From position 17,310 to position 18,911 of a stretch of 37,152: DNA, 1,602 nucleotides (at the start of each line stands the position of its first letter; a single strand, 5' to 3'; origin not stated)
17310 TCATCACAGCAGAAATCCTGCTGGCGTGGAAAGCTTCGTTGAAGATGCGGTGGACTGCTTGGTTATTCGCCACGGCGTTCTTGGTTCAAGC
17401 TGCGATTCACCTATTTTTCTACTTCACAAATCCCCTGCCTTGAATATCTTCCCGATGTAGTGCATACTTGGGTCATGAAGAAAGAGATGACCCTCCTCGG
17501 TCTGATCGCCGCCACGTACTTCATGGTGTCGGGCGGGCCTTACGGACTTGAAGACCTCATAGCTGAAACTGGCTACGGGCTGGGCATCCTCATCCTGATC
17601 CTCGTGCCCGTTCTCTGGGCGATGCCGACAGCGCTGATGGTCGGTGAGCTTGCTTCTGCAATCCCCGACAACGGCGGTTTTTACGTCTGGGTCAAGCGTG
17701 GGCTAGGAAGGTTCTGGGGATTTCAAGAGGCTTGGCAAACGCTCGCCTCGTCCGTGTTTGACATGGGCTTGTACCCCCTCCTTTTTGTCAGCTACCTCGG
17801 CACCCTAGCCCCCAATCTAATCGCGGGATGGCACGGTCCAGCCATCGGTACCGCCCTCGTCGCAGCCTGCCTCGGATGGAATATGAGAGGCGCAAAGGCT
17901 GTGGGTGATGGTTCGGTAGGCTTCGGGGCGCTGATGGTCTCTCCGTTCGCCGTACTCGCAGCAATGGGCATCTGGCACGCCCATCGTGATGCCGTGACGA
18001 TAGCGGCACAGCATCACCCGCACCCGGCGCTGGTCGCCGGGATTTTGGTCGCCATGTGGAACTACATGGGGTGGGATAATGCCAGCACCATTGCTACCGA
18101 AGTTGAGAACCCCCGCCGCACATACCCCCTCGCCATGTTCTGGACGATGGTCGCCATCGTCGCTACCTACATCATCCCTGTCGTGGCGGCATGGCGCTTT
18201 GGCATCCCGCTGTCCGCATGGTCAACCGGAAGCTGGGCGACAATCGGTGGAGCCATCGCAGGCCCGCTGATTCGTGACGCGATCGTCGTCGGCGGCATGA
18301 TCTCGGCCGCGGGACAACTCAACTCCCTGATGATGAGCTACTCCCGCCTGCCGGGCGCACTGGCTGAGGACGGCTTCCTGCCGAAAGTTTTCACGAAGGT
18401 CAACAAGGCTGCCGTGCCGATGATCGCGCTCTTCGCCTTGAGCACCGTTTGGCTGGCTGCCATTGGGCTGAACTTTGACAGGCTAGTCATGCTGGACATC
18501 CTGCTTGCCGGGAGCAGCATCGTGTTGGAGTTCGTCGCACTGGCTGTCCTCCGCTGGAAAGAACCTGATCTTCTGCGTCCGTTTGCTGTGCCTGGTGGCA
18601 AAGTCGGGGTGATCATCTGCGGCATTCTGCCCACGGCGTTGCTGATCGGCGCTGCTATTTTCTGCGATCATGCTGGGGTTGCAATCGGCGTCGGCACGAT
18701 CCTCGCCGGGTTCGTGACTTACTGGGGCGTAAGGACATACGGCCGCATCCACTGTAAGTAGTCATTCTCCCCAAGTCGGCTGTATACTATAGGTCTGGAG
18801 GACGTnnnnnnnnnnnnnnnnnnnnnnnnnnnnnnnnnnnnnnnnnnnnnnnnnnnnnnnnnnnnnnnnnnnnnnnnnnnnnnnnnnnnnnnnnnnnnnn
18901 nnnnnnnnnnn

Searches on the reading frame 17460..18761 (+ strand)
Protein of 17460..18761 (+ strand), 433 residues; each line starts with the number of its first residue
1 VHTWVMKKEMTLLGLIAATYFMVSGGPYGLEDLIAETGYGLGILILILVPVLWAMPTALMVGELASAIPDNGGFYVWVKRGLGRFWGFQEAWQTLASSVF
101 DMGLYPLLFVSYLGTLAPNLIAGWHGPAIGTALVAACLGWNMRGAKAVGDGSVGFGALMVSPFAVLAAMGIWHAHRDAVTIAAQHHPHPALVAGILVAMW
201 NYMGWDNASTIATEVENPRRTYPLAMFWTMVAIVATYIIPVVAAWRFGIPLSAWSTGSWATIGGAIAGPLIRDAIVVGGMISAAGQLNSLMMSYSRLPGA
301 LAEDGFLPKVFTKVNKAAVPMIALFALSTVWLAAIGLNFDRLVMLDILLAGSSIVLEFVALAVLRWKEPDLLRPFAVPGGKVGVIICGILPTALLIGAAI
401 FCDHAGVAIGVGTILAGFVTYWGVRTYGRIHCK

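Call 13: search_protein_families(library=pfam, proteins=[window:17460-18761:+], max_evalue=0.01)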
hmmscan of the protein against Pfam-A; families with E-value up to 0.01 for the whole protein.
window:17460-18761:+ (433 aa): 2 families
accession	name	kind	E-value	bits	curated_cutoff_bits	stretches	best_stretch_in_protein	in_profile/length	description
PF13520.12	AA_permease_2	-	2.5e-40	139.1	27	1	19-396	6-406/427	Amino acid permease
PF00324.27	AA_permease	-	6.2e-25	88.2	24.6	1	39-353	27-364/470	Amino acid permease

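Call 14: search_protein_families(library=phrogs, proteins=[window:17460-18761:+], max_evalue=0.001)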
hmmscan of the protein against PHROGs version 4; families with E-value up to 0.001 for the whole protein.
window:17460-18761:+ (433 aa): 1 family
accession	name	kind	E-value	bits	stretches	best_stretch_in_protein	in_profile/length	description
phrog_8289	-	other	9.1e-05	23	0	189-349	180-312/398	aminoacid permease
